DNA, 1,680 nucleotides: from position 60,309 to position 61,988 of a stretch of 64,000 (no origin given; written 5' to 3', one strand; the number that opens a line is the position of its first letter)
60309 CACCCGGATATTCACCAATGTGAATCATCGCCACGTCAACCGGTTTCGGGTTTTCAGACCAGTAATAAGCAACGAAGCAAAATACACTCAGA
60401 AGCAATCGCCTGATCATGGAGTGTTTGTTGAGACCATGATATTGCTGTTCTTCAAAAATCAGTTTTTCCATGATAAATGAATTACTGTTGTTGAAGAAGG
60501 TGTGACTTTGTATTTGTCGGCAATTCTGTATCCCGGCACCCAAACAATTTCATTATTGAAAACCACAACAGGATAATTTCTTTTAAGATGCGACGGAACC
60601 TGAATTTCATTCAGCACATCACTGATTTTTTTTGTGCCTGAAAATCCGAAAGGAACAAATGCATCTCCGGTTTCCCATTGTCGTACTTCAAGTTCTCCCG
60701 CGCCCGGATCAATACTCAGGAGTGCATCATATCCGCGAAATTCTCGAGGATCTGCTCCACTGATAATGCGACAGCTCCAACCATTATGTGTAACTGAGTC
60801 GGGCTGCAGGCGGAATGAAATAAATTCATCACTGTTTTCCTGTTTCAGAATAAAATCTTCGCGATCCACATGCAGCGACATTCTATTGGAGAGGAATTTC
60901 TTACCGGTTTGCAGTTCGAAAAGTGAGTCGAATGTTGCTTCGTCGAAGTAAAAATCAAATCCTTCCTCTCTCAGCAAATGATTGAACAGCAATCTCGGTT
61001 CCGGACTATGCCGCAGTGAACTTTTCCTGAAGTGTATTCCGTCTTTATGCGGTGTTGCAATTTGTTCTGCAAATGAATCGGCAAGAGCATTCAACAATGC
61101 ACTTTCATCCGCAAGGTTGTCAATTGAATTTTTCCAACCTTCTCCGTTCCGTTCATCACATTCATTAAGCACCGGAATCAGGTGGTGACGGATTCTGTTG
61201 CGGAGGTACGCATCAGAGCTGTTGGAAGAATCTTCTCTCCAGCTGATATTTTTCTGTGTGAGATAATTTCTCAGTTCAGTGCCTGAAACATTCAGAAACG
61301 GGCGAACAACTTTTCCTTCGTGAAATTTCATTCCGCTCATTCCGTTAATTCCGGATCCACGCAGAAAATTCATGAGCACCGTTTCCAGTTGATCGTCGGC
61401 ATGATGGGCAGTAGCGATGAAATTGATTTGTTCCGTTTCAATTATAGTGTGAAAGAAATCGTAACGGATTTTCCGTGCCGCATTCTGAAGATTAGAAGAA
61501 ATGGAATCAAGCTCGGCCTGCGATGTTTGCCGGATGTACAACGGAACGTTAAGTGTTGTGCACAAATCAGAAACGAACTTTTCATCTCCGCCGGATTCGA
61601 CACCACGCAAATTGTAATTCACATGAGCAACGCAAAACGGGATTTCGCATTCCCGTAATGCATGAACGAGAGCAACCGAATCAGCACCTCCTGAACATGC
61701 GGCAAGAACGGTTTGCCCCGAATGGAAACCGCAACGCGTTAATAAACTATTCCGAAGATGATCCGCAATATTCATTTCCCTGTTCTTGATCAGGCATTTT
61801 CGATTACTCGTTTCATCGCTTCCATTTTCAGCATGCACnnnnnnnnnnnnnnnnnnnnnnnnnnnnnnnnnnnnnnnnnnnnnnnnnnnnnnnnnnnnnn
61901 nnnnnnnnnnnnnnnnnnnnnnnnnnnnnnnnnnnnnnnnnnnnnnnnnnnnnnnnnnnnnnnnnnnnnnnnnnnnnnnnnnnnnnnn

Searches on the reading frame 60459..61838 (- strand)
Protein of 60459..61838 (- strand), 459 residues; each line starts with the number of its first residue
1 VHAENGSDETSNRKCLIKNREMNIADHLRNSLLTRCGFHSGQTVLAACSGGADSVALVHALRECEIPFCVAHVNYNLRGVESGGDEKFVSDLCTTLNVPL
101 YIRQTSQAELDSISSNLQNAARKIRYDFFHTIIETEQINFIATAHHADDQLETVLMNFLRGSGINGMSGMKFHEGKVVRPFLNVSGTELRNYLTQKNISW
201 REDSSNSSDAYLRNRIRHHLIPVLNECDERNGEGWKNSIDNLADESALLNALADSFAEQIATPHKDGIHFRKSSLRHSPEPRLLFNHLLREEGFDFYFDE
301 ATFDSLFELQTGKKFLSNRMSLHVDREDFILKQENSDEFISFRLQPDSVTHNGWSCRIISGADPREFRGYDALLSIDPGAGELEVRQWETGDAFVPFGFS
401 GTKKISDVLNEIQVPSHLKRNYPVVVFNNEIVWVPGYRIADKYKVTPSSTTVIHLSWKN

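Call 69: search_protein_families(library=ncbifam, proteins=[window:60459-61838:-], max_evalue=0.00001)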
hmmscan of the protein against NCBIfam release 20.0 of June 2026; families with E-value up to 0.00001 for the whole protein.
window:60459-61838:- (459 aa): 4 families
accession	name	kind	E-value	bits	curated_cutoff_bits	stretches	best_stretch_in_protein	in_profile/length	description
TIGR02432.1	lysidine_TilS_N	equivalog_domain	2.1e-56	190.8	93.6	1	44-222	2-189/189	tRNA lysidine(34) synthetase TilS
NF007942.0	PRK10660.1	equivalog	1.4e-31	109.8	606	1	39-258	15-237/439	tRNA lysidine(34) synthetase TilS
NF007972.0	PRK10696.1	equivalog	7.9e-10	38.5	272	1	39-199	39-208/295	tRNA 2-thiocytidine(32) synthetase TtcA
TIGR02433.1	lysidine_TilS_C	equivalog_domain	2.2e-09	36.6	20.2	1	383-429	1-47/47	tRNA lysidine(34) synthetase TilS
